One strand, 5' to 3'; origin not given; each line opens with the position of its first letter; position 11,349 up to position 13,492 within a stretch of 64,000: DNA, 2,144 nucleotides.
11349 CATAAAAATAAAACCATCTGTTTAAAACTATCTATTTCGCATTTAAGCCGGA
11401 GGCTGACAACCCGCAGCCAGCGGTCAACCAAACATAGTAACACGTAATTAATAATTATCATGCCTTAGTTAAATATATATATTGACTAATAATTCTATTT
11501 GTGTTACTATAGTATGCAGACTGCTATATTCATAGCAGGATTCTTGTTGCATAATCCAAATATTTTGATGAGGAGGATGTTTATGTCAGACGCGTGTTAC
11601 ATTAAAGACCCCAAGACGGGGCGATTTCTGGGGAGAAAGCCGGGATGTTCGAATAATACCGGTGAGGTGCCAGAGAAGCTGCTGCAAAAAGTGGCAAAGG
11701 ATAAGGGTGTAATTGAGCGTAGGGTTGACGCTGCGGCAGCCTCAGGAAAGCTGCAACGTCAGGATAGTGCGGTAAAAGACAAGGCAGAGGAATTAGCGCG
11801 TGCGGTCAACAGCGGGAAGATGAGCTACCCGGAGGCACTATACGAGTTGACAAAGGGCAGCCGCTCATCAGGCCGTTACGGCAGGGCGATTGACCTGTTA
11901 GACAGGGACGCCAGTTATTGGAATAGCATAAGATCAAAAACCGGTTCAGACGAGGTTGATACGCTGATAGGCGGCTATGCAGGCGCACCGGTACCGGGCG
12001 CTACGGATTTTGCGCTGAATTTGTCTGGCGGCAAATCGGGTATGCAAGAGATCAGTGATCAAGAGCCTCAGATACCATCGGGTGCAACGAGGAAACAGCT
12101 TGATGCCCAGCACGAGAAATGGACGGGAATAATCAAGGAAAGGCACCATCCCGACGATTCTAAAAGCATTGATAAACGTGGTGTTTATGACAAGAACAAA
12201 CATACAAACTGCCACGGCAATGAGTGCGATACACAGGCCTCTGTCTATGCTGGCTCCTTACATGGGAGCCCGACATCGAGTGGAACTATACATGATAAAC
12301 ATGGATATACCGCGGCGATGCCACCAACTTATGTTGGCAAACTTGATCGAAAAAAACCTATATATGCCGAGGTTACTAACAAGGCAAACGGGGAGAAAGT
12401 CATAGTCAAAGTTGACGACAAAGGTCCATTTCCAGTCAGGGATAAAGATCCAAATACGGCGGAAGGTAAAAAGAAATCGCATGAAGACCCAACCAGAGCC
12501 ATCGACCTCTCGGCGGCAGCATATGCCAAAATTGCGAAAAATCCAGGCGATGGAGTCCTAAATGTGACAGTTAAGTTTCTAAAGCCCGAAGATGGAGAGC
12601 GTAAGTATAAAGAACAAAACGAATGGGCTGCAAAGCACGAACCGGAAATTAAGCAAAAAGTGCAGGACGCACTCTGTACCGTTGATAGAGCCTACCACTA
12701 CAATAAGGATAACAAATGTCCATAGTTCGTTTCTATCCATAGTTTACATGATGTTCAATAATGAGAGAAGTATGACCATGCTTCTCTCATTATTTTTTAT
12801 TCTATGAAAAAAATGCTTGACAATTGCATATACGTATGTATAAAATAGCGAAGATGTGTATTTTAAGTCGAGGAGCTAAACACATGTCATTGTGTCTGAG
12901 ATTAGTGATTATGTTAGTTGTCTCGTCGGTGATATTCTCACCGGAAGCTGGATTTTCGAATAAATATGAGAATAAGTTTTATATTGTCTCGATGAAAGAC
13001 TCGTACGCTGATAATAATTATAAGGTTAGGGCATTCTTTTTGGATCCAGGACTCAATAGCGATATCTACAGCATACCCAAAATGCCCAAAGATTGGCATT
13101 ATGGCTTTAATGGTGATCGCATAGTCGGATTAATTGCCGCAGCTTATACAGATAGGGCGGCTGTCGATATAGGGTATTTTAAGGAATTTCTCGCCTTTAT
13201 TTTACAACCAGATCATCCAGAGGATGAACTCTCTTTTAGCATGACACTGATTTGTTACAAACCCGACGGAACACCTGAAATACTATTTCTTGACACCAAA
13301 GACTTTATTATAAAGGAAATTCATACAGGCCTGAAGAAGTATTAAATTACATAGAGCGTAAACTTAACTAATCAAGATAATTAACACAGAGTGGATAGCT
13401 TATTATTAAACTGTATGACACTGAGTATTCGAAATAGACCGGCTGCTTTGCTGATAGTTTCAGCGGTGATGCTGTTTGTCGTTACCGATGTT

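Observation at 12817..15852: Tandemly duplicated, translationally coupled three-gene cassette encoding six paralogous small secreted proteins of an unrecognised family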

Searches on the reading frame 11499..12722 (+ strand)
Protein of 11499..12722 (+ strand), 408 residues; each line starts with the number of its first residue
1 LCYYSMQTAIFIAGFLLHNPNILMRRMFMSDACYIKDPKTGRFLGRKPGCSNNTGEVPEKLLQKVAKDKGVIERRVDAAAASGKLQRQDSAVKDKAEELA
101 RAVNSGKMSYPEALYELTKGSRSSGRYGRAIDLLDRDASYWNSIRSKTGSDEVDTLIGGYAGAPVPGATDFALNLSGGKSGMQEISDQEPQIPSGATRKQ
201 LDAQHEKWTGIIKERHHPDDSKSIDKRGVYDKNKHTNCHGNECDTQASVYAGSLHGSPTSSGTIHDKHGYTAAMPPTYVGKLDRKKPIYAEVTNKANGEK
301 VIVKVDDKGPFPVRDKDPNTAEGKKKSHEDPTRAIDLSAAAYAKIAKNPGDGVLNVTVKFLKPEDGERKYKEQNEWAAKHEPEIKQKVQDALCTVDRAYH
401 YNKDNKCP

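Call 4: search_protein_families(library=pfam, proteins=[window:11499-12722:+], max_evalue=1)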
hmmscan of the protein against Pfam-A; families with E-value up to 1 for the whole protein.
window:11499-12722:+ (408 aa): 1 family
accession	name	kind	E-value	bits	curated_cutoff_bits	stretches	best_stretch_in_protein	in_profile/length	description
PF03330.24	DPBB_1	-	8.8e-09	35.9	28.8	1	247-357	6-82/83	Lytic transglycolase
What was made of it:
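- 11583..12725 (+): Gene D: a 380-aa protein without a signal peptide. It has a conserved ~150-aa N-terminal region (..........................), a variable linker and a C-terminal RlpA-like DPBB domain (about residues 215-330). It is the predicted peptidoglycan-cleaving toxin. Domain: Pfam DPBB_1 8.8e-9, 35.9 bits against a cut-off of 28.8 (call 4).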

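Call 12: search_protein_families(library=ncbifam, proteins=[window:11499-12722:+], max_evalue=1)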
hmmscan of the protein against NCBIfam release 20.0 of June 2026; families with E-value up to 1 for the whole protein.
window:11499-12722:+ (408 aa): 3 families
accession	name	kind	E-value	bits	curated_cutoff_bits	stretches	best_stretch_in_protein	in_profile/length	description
TIGR00413.1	rlpA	subfamily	3.5e-08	33.7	82.15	1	247-311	3-60/208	septal ring lytic transglycosylase RlpA family protein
NF047735.1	MPL36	exception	6.8e-07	29.2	430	1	237-311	86-153/305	RlpA family plasminogen-binding lipoprotein MPL36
NF007953.1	PRK10672.1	equivalog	2.3e-06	27.4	201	1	246-311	81-139/362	endolytic peptidoglycan transglycosylase RlpA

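Call 13: search_protein_families(library=padloc, proteins=[window:11499-12722:+], max_evalue=1)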
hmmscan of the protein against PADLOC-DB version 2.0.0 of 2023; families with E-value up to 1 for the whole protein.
window:11499-12722:+ (408 aa): 0 families

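Call 34: search_solved_structures(query=window:11580-12722:+, max_evalue=1, show_alignments=2)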
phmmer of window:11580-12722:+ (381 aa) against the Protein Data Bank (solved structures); distinct sequences matched with E-value up to 1: 1.
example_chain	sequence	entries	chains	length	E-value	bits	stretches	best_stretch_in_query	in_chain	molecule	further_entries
4avr_A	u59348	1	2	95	0.17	14.2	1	217-285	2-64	PA4485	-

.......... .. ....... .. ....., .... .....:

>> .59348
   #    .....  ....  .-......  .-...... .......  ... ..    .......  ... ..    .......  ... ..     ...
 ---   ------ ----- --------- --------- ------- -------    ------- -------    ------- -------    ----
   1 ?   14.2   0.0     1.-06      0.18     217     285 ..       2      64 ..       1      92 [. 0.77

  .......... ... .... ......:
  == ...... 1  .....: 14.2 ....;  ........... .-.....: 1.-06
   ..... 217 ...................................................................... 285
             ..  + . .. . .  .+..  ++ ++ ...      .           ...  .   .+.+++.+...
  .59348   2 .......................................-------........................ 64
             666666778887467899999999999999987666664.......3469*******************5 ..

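Call 63: search_protein_families(library=ncbifam, proteins=[window:11583-12722:+], max_evalue=1)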
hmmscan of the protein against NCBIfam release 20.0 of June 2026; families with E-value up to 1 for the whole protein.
window:11583-12722:+ (380 aa): 3 families
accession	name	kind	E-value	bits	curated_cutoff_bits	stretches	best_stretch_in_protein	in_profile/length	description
TIGR00413.1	rlpA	subfamily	2.7e-08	34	82.15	1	219-283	3-60/208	septal ring lytic transglycosylase RlpA family protein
NF047735.1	MPL36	exception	5.6e-07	29.5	430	1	209-283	86-153/305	RlpA family plasminogen-binding lipoprotein MPL36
NF007953.1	PRK10672.1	equivalog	2e-06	27.6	201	1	218-283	81-139/362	endolytic peptidoglycan transglycosylase RlpA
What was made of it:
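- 11583..12725 (+): RlpA models also hit (calls 12, 63), and the sequence aligns to PA4485 (call 34).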

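Call 80: search_protein_families(library=phrogs, proteins=[window:11583-12722:+], max_evalue=0.01)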
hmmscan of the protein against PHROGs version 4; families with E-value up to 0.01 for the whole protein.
window:11583-12722:+ (380 aa): 2 families
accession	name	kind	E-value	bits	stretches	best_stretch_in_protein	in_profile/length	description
phrog_7930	-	other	1.1e-07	31.3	1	211-333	284-387/896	lipoprotein precursor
phrog_28106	-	unknown function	1.4e-07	32.2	1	217-283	103-162/290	-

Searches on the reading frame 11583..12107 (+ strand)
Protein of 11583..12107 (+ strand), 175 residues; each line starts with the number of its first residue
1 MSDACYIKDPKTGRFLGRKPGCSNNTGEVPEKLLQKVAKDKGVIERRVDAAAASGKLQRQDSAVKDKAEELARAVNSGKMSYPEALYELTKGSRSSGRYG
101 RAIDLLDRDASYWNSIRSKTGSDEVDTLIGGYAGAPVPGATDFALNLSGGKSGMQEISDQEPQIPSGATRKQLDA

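Call 37: find_homologous_proteins(query=window:11583-12107:+, max_evalue=0.01)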
Query window:11583-12107:+ (175 aa): 2 proteins with E <= 0.01 among 506 candidates.
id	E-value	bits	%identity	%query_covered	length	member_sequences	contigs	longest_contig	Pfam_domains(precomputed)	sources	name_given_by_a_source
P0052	1.0e-94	333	87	100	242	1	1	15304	-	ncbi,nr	ncbi:MAG: hypothetical protein HQK99_15480 [Nitrospirae bacterium]|nr:hypothetical protein [Nitrospi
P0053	1.2e-47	180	69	76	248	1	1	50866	-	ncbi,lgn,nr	ncbi:MAG: hypothetical protein L7F77_06080 [Candidatus Magnetominusculus sp. LBB02]|nr:hypothetical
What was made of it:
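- Tried and rejected: A word-indexed homologue search returned only two close relatives (call 37).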

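Call 95: search_solved_structures(query=A7, max_evalue=10)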
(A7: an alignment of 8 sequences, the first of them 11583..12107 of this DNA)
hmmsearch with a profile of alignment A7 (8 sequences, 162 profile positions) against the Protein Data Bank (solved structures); distinct sequences matched with E-value up to 10: 15.
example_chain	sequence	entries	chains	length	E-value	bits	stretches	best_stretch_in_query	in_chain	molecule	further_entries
6b85_J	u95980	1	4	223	0.023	17.8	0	85-116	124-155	TMHC4_R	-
9vyh_m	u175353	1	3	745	0.1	15.7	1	4-75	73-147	Tail spike protein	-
11kc_A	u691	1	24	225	0.37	13.9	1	86-117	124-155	Designed nanoparticle O43-TM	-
8far_A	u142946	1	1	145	0.56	13.3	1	86-117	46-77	I432-1-CC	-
6iqu_B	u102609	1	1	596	0.8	12.8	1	65-110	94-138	Tail-specific protease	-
8sot_A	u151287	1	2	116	0.82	12.7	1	51-96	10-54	Basic membrane protein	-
8fwd_1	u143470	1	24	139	0.9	12.6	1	86-117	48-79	O43-rpxdoc-EK1_B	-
1b0b_A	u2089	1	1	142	0.98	12.5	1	14-81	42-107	HEMOGLOBIN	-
8xud_C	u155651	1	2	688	0.99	12.5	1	65-110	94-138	Tail-specific protease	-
1ebt_A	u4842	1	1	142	1.2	12.2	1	14-81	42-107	HEMOGLOBIN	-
7obi_A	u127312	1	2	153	1.2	12.2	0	83-106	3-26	CTPR-rv4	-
1flp_A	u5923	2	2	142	1.3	12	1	14-81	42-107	HEMOGLOBIN I (AQUO MET) | MONOMERIC HEMOGLOBIN I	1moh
8cus_A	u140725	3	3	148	1.4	12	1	85-117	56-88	I432-1(NaCl) Chain A | I432-1(Imd) Chain A | I432-1-X3 Chain A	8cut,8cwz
8qij_A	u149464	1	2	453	1.4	11.9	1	30-92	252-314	Putative anthranilate synthase component I TrpE2/ Salicylate synthase MbtI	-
5cwm_A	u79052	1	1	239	2.1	11.4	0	67-124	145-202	Designed helical repeat protein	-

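Call 96: search_protein_families(library=pfam, alignment_id=A7, max_evalue=1)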
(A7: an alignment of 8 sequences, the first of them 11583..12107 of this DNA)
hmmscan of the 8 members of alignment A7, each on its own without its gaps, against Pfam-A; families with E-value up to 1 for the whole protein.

A. member 1, window:11583-12107:+ (175 aa): 1 family
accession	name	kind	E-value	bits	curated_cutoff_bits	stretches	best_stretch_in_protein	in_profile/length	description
PF13176.12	TPR_7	-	0.14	12.8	27.9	1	85-114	1-32/36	Tetratricopeptide repeat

B. families by the number of members that match (of 8 scanned): 7 families
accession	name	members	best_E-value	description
PF20667.3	Sec10_N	3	0.01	Exocyst complex component Sec10, N-terminal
PF23402.1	LTI65_LTI78_NYQTKV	1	0.064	LTI65/LTI78 NYQTKV repeat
PF23735.1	KIF9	1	0.078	Kinesin-like protein KIF9 domain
PF22224.1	AbpA-like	1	0.098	Amylase-binding protein AbpA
PF13176.12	TPR_7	1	0.14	Tetratricopeptide repeat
PF05276.19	SH3BP5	1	0.17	SH3 domain-binding protein 5 (SH3BP5)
PF02436.23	PYC_OADA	1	0.31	Conserved carboxylase domain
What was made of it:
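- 11583..12725 (+): N-terminal region: no Pfam or PDB match (calls 95, 96).
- Tried and rejected: N-terminal domain of D. No Pfam or PDB relatives (calls 95, 96).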

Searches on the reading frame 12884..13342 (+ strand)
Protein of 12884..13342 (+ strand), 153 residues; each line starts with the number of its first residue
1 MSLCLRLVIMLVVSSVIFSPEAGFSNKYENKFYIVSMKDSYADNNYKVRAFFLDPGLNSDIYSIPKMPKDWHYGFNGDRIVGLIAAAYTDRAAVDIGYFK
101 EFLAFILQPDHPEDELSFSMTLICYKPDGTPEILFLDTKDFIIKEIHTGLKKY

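Call 4: search_protein_families(library=pfam, proteins=[window:12884-13342:+], max_evalue=1)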
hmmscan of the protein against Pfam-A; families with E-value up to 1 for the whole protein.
window:12884-13342:+ (153 aa): 0 families

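Call 12: search_protein_families(library=ncbifam, proteins=[window:12884-13342:+], max_evalue=1)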
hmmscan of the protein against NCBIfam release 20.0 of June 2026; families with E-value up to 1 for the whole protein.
window:12884-13342:+ (153 aa): 0 families

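Call 13: search_protein_families(library=padloc, proteins=[window:12884-13342:+], max_evalue=1)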
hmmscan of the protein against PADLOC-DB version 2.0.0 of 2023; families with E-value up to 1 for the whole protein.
window:12884-13342:+ (153 aa): 0 families

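Call 16: find_homologous_proteins(query=A1, max_evalue=0.01)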
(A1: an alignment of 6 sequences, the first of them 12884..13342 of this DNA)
Query A1 (6 sequences) (153 aa, profile of the alignment): 43 proteins with E <= 0.01 among 1475 candidates.
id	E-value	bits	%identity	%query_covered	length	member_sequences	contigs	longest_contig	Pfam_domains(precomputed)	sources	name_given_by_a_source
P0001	6.6e-56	207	25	84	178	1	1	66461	-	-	-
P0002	2.2e-49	185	68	88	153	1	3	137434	-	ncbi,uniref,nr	ncbi:hypothetical protein [Candidatus Magnetominusculus xianensis]|uniref:Secreted protein n=1 Tax=C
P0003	9.6e-46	174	60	86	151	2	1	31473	-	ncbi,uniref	ncbi:hypothetical protein [Candidatus Magnetominusculus dajiuhuensis]|uniref:hypothetical protein n=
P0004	3.5e-44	169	56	100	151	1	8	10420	-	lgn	-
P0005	6.0e-44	168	60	100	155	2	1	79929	-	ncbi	ncbi:MAG: hypothetical protein H7843_04790 [Nitrospirota bacterium]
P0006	1.4e-43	167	64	100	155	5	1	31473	-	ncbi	-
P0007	4.8e-43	165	51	86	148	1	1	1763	-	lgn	-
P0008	1.3e-42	163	57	97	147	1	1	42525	-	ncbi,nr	ncbi:MAG: hypothetical protein L7F77_09015 [Candidatus Magnetominusculus sp. LBB02]|nr:hypothetical 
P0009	3.3e-42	162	65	92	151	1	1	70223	-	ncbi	ncbi:MAG: hypothetical protein H7843_06955 [Nitrospirota bacterium]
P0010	3.8e-42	162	100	76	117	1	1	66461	-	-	-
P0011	8.0e-41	158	-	-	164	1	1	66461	-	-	-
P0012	1.2e-40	157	-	-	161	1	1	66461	-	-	-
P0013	2.0e-40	156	52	88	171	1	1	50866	-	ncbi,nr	ncbi:MAG: hypothetical protein L7F77_06085 [Candidatus Magnetominusculus sp. LBB02]|nr:hypothetical 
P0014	1.4e-35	141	54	100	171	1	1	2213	-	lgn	-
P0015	3.3e-35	139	56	88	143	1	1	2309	-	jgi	jgi:hypothetical protein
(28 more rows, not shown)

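Call 19: find_encoding_contigs(protein=P0005, flank=8000, max_places=3)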
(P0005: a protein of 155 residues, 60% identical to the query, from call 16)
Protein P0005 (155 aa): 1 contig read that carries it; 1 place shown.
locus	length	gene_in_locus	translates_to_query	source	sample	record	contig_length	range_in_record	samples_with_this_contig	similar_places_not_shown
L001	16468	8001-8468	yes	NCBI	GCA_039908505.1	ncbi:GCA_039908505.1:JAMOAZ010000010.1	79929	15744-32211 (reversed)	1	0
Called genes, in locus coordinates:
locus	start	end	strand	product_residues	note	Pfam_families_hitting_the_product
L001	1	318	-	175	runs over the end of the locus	-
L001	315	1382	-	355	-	PF12693:GspL_C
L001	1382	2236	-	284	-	PF21687:T2SSK_1st (faint), PF03934:T2SSK, PF12836:HHH_3 (weak)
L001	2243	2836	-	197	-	PF11612:T2SSJ (weak)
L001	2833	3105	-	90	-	-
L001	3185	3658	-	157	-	PF07963:N_methyl (weak), PF08334:T2SSG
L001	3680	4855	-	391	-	PF28597:T2SSF_N, PF00482:T2SSF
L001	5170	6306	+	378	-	PF03330:DPBB_1 (weak)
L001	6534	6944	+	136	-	-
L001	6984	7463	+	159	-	-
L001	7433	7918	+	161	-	-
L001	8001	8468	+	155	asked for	-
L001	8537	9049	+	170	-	-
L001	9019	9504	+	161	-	-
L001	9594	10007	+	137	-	-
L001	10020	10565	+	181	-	-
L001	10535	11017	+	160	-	-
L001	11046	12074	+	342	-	PF02547:Queuosine_synth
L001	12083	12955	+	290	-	PF05036:SPOR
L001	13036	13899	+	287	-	PF01695:IstB_IS21 (faint), PF02562:PhoH, PF13245:AAA_19 (weak), PF13604:AAA_30 (weak)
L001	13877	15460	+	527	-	PF07698:7TM-7TMR_HD, PF01966:HD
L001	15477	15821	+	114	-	PF02130:YbeY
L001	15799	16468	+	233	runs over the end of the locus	PF01219:DAGK_prokar, PF01569:PAP2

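Call 20: find_encoding_contigs(protein=P0002, flank=8000, max_places=3)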
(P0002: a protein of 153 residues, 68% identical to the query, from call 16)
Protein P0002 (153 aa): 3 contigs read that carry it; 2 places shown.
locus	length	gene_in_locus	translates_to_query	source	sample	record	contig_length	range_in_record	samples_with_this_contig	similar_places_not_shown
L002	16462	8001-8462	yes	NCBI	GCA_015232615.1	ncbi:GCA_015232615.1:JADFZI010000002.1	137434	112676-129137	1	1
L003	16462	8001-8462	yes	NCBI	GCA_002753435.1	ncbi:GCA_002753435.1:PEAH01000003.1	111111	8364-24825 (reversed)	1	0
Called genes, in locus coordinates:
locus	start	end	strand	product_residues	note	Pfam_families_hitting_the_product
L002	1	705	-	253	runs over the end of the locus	PF13432:TPR_16 (faint), PF07719:TPR_2 (faint), PF13181:TPR_8 (faint), PF00515:TPR_1 (faint), PF08239:SH3_3, PF06347:SH3_4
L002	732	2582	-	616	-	PF13584:BatD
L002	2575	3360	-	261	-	PF00005:ABC_tran, PF13304:AAA_21 (faint)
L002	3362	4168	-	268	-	PF02405:MlaE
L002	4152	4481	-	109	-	PF01740:STAS, PF13466:STAS_2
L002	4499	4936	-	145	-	PF13581:HATPase_c_2, PF02518:HATPase_c (weak)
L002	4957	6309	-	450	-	PF01590:GAF, PF13185:GAF_2, PF13492:GAF_3, PF07228:SpoIIE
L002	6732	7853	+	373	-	PF03330:DPBB_1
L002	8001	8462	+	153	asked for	-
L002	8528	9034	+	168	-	-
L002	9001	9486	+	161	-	-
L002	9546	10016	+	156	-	-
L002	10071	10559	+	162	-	-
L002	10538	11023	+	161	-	-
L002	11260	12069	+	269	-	PF00106:adh_short, PF08659:KR, PF13561:adh_short_C2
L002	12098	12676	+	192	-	PF00550:PP-binding (weak)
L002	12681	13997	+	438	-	PF00109:ketoacyl-synt, PF02801:Ketoacyl-synt_C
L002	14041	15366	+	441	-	PF00072:Response_reg, PF00512:HisKA (weak), PF02518:HATPase_c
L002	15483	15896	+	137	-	-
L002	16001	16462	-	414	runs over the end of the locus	PF01773:Nucleos_tra2_N, PF07670:Gate, PF07662:Nucleos_tra2_C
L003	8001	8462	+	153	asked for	-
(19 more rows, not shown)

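Call 23: find_related_loci(query=A2, collection=genome_contigs, flank=10000)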
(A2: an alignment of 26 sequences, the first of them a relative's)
Query A2 (164 aa) in genome_contigs; peptide patterns used: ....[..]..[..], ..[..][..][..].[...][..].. (x = any residue, [..] = any of these).
331 stretches matched a pattern; 22 encode a relative of the query (tblastn E <= 1e-3); 20 distinct loci.
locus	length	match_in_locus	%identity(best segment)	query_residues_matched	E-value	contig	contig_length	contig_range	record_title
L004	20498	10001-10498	72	1-160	1e-74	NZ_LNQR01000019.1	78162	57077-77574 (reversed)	Candidatus Magnetominusculus xianensis strain HCH-1 contig019, whole genome shotgun sequence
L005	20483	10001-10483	66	1-164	3e-68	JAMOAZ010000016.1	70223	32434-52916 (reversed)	MAG: Nitrospirota bacterium isolate MYC-10 scaffold16, whole genome shotgun sequence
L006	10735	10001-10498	64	1-160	8e-68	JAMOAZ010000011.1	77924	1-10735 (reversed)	MAG: Nitrospirota bacterium isolate MYC-10 scaffold11, whole genome shotgun sequence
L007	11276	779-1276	70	1-160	2e-65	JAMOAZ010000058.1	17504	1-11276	MAG: Nitrospirota bacterium isolate MYC-10 scaffold58, whole genome shotgun sequence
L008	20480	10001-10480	64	1-164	2e-64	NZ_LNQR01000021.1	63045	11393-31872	Candidatus Magnetominusculus xianensis strain HCH-1 contig021, whole genome shotgun sequence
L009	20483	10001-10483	64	1-164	9e-62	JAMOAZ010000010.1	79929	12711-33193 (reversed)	MAG: Nitrospirota bacterium isolate MYC-10 scaffold10, whole genome shotgun sequence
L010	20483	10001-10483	62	1-164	7e-62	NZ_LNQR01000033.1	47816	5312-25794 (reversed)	Candidatus Magnetominusculus xianensis strain HCH-1 contig033, whole genome shotgun sequence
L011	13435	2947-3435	61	1-161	4e-59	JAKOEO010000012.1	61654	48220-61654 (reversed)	MAG: Candidatus Magnetominusculus sp. LBB02 NODE_12_length_61654_cov_96.8, whole genome shotgun sequence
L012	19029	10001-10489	58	1-164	9e-57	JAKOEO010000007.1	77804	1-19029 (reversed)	MAG: Candidatus Magnetominusculus sp. LBB02 NODE_7_length_77804_cov_93.9, whole genome shotgun sequence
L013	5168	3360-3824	60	6-161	9e-56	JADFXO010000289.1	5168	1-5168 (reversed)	MAG: Nitrospirae bacterium isolate nDJH14bin7 nDJH14_bin7_NODE_289_length_5168_cov_13.452886, whole genome shotgun seque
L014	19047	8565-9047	58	1-164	1e-54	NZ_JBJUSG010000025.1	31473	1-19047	Candidatus Magnetominusculus dajiuhuensis isolate DJH-1 NODE_266_length_31473_cov_1888.708829, whole genome shotgun sequ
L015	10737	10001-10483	57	1-164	6e-54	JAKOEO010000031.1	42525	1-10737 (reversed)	MAG: Candidatus Magnetominusculus sp. LBB02 NODE_31_length_42525_cov_86.6, whole genome shotgun sequence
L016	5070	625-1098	57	6-164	2e-52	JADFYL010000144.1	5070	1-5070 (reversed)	MAG: Nitrospirae bacterium isolate nDJH8bin13 nDJH8_bin13_NODE_5522_length_5070_cov_47.795813, whole genome shotgun sequ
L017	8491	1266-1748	44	1-164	8e-33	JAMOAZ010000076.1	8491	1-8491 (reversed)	MAG: Nitrospirota bacterium isolate MYC-10 scaffold76, whole genome shotgun sequence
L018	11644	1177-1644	41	1-164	1e-24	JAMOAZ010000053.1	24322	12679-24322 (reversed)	MAG: Nitrospirota bacterium isolate MYC-10 scaffold53, whole genome shotgun sequence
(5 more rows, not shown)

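Call 80: search_protein_families(library=phrogs, proteins=[window:12884-13342:+], max_evalue=0.01)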
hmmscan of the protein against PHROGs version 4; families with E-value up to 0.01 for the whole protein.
window:12884-13342:+ (153 aa): 0 families

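Call 81: find_related_loci(query=A2, collection=viral_contigs, flank=5000)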
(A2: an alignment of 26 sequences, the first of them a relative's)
Query A2 (164 aa) in viral_contigs; peptide patterns used: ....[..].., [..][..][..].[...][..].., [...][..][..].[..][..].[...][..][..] (x = any residue, [..] = any of these).
600 stretches matched a pattern, but none encodes a relative of the query by tblastn (E <= 1e-3).
